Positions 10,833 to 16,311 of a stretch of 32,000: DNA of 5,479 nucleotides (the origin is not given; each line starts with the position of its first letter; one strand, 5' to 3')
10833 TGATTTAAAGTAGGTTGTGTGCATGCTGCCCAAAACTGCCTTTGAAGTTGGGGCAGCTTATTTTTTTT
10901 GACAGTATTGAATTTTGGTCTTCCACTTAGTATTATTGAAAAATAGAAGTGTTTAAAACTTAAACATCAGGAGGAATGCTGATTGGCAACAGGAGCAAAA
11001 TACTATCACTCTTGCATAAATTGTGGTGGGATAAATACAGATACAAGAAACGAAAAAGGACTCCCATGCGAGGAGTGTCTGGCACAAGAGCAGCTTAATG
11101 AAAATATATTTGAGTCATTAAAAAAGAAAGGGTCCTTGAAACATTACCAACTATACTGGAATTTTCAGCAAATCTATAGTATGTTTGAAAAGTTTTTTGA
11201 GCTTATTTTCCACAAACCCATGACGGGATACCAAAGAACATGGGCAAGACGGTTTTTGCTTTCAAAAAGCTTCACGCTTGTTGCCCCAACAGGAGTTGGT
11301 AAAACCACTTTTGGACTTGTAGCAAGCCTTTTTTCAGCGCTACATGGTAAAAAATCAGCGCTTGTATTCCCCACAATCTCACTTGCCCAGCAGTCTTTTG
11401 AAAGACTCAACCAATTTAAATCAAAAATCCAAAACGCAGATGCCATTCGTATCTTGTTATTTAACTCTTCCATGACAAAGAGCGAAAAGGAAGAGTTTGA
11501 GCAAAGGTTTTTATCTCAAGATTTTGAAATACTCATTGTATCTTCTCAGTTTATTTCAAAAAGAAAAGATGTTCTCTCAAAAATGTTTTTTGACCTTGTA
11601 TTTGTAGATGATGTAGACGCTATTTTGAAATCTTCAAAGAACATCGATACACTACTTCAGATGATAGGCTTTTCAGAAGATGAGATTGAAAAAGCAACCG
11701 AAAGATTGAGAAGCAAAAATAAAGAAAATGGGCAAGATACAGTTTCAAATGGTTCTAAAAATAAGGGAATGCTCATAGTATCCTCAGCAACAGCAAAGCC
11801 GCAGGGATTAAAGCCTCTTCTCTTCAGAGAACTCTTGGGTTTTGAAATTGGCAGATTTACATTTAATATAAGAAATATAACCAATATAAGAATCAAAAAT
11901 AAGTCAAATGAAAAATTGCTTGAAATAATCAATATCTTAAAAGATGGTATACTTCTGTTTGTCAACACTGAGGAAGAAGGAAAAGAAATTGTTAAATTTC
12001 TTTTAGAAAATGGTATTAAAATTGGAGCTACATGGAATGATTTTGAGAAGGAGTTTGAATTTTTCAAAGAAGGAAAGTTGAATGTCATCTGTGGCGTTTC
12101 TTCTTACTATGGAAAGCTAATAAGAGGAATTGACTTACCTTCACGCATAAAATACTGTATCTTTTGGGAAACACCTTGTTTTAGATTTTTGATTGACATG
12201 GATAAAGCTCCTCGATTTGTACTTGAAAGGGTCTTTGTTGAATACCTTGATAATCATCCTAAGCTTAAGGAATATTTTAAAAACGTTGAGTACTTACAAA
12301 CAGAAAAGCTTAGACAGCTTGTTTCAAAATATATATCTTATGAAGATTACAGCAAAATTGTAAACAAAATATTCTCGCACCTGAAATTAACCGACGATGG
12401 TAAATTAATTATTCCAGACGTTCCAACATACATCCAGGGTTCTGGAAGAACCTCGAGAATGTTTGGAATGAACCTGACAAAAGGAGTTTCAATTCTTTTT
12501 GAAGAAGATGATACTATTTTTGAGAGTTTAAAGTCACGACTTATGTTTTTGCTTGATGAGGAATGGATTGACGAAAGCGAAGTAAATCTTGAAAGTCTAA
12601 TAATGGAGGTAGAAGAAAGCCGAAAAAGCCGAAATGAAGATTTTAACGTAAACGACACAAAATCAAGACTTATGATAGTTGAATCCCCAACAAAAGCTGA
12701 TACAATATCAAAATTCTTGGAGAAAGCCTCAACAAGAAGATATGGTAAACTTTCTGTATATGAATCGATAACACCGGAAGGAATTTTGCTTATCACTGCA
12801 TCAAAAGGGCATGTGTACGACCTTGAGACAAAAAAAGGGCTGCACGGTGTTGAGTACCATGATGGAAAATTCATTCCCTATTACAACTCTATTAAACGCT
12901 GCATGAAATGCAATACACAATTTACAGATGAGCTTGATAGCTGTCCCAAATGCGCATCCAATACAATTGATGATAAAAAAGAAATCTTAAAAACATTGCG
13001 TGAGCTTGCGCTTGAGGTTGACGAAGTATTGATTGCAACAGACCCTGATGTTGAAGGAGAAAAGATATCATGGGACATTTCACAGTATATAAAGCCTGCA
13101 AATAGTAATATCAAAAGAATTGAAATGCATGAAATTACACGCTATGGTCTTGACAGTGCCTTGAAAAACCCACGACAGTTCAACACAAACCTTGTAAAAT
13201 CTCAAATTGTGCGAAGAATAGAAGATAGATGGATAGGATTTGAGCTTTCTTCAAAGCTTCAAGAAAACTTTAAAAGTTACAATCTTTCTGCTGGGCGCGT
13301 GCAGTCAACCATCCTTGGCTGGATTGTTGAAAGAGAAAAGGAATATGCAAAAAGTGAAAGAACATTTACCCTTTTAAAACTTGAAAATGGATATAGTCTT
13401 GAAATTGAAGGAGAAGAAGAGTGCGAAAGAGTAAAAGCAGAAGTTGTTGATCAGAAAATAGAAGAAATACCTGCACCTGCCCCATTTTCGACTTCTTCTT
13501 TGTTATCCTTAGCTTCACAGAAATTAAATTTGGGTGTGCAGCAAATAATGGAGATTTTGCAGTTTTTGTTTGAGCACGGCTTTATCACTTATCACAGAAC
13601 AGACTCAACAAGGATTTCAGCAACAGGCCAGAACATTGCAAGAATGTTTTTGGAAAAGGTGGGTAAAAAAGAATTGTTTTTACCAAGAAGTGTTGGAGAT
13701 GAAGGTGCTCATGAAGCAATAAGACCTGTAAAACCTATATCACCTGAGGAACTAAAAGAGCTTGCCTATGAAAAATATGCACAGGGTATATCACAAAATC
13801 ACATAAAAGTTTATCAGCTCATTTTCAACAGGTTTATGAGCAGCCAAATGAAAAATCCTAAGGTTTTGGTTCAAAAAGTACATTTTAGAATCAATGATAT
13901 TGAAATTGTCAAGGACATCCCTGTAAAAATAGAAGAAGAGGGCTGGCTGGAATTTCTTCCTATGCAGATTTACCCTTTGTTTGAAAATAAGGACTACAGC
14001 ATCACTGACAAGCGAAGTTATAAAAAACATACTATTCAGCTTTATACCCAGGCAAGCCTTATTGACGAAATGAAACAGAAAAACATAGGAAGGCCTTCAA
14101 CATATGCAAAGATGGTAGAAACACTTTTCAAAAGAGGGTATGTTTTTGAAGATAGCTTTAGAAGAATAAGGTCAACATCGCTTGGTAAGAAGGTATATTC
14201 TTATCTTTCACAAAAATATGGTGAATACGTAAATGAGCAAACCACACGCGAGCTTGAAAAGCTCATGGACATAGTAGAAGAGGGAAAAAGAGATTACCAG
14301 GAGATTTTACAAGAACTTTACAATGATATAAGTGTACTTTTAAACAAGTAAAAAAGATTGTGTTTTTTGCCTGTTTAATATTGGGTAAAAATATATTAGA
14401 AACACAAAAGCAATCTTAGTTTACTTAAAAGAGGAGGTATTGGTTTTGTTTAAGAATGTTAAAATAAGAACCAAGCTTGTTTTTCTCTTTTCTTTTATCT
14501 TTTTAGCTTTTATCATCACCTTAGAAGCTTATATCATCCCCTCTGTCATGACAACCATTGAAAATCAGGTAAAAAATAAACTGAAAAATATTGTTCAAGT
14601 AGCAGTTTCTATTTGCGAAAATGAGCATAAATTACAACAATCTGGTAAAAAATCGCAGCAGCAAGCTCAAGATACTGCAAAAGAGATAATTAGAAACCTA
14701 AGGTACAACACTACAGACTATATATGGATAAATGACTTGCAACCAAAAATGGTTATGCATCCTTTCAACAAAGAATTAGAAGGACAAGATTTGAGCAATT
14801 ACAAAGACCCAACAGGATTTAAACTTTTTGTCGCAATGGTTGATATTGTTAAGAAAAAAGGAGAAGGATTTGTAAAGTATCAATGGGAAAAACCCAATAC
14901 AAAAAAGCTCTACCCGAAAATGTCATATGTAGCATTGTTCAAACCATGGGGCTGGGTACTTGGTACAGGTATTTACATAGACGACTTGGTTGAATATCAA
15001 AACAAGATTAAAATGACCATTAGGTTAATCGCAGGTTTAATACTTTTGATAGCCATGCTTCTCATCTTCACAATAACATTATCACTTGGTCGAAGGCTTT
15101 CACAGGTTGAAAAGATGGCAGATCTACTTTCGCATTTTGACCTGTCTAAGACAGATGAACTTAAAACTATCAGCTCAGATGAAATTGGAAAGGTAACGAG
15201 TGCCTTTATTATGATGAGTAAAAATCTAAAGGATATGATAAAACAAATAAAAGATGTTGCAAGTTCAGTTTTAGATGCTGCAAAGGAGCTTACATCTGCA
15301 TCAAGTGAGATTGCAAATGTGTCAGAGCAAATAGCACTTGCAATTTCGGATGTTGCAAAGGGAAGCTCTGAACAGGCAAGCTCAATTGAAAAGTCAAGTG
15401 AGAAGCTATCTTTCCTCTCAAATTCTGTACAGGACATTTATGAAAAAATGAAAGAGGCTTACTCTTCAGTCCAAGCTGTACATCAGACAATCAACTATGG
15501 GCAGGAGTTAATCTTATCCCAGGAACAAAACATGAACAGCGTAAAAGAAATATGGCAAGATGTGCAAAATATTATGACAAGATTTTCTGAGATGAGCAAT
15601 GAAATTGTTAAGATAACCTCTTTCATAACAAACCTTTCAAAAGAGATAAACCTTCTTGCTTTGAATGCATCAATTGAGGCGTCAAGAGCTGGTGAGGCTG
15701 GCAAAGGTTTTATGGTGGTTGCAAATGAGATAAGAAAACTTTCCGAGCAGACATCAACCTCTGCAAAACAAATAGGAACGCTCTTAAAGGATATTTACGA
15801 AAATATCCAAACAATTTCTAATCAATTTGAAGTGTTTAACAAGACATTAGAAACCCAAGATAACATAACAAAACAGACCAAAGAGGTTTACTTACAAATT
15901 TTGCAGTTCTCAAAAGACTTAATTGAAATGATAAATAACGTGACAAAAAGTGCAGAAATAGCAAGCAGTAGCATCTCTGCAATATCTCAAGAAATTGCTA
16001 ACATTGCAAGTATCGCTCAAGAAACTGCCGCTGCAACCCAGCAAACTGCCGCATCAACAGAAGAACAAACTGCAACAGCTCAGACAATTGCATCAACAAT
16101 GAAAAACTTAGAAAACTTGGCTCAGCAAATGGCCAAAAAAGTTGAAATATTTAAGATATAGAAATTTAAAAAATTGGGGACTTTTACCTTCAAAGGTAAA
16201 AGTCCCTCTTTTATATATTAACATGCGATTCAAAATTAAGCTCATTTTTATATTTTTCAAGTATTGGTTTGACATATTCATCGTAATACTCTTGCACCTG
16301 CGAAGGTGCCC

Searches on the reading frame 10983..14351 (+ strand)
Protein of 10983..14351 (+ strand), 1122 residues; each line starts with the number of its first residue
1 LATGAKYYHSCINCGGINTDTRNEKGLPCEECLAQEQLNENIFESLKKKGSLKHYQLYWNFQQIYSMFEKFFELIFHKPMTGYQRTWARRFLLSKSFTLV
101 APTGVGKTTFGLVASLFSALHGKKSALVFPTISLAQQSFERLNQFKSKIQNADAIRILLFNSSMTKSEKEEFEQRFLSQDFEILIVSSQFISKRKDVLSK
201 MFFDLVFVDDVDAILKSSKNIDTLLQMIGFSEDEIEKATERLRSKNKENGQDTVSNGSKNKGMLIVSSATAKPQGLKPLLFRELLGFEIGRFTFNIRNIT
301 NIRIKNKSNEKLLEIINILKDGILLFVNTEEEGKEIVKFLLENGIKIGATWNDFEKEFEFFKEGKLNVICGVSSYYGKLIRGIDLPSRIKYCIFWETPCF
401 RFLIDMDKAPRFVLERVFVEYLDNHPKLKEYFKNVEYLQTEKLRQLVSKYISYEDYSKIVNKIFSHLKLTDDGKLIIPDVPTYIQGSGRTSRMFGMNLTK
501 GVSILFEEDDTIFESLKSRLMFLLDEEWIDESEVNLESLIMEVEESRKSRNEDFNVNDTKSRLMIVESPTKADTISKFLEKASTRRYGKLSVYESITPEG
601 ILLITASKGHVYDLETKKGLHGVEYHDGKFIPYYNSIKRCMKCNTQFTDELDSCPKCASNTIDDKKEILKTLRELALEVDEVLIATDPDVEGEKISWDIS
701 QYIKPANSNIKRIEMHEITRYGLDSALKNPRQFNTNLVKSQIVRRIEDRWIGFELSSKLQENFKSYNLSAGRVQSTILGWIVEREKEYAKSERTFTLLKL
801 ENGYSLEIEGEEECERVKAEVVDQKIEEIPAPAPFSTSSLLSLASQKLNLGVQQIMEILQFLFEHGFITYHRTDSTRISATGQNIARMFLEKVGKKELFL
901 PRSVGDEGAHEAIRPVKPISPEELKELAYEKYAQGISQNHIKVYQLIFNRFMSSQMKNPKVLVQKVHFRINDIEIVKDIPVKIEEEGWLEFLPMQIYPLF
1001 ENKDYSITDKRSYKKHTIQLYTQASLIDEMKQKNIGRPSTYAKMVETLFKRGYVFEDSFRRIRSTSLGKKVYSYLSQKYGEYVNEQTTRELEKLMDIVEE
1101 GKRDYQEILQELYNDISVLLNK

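Call 80: search_protein_families(library=ncbifam, proteins=[window:10983-14351:+], max_evalue=0.00001)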
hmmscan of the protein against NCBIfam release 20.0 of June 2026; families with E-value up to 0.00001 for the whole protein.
window:10983-14351:+ (1122 aa): 14 families
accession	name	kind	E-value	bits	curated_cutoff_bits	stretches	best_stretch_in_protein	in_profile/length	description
TIGR01054.1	rgy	equivalog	0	1126.3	471.7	1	7-1117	6-1170/1172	reverse gyrase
TIGR01051.1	topA_bact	equivalog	4e-93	313.5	456.4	2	805-1117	236-569/632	type I DNA topoisomerase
NF006451.0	PRK08780.1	equivalog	2.7e-55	188.2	1265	2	822-1117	252-570/824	DNA topoisomerase I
NF004966.0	PRK06319.1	equivalog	9.9e-53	179.4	868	3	660-788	55-183/862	DNA topoisomerase I/SWI domain fusion protein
TIGR01057.1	topA_arch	equivalog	5.5e-47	160.3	458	1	565-1121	1-566/618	DNA topoisomerase I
NF004438.0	PRK05776.1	equivalog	1.2e-45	155.9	793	1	558-1121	6-580/677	DNA topoisomerase I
NF005829.0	PRK07726.1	subfamily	8.5e-34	117.2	597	2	814-1120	258-593/669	DNA topoisomerase 3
NF005555.0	PRK07220.1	equivalog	6.3e-33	114.1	635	1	665-1111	84-556/740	DNA topoisomerase I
TIGR01056.1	topB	subfamily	6.2e-30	104.3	515.75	2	663-787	83-212/706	DNA topoisomerase III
NF011532.0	PRK14973.1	equivalog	6.6e-27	93.7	930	1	665-1111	83-555/936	DNA topoisomerase I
NF006032.0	PRK08173.1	equivalog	5.3e-09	34.4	1058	0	656-789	72-212/863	DNA topoisomerase III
NF041063.1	DpdF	equivalog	2e-07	30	550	1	84-187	145-250/813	protein DpdF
NF008168.0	PRK10917.2-2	equivalog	2.5e-07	29.4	718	1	104-186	396-474/795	ATP-dependent DNA helicase RecG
NF008165.0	PRK10917.1-3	equivalog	6.2e-06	25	711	0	104-187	295-374/692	ATP-dependent DNA helicase RecG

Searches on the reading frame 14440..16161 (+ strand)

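Call 80: search_protein_families(library=ncbifam, proteins=[window:14440-16161:+], max_evalue=0.00001)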
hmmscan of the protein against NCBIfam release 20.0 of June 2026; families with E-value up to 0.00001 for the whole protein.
window:14440-16161:+ (573 aa): 11 families
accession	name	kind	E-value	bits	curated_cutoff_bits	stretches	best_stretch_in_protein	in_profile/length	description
NF058645.1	MCPCtpMPsAe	equivalog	9.9e-48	163.2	900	1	39-571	44-556/558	methyl-accepting chemotaxis protein CtpM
NF052443.1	SensHisKinMctS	equivalog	4e-28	98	700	1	33-217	34-225/457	two-component system sensor histidine kinase MctS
NF047851.1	MCPCitTducer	equivalog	1.5e-21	77.1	900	1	194-470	191-441/553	methyl-accepting chemotaxis citrate transducer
NF041847.1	transduc_aer2_vibrio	equivalog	7.5e-19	67.4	1200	1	277-483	500-689/804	aerotaxis transducer Aer2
NF011615.0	PRK15041.1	equivalog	9.2e-19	67.5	947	1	202-471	198-443/554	methyl-accepting chemotaxis protein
NF011622.0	PRK15048.1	equivalog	1.4e-18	67.4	900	1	257-472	241-442/553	methyl-accepting chemotaxis protein II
NF050802.1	AspChtxCcaA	equivalog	9.5e-16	57.3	1300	1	358-506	538-682/700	aspartate chemotaxis receptor CcaA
NF007309.0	PRK09793.1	equivalog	1.5e-14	53.9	903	1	203-469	197-437/533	methyl-accepting chemotaxis protein IV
NF003034.1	PRK03918.1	equivalog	9.2e-07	27.2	700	0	361-564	174-381/878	DNA double-strand break repair ATPase Rad50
NF045487.1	ASRP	equivalog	2.7e-06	26.3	300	0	246-405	312-471/593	archaea-specific SMC-related protein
TIGR02168.1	SMC_prok_B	equivalog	6e-06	24.3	567.35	1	257-563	675-985/1181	chromosome segregation protein SMC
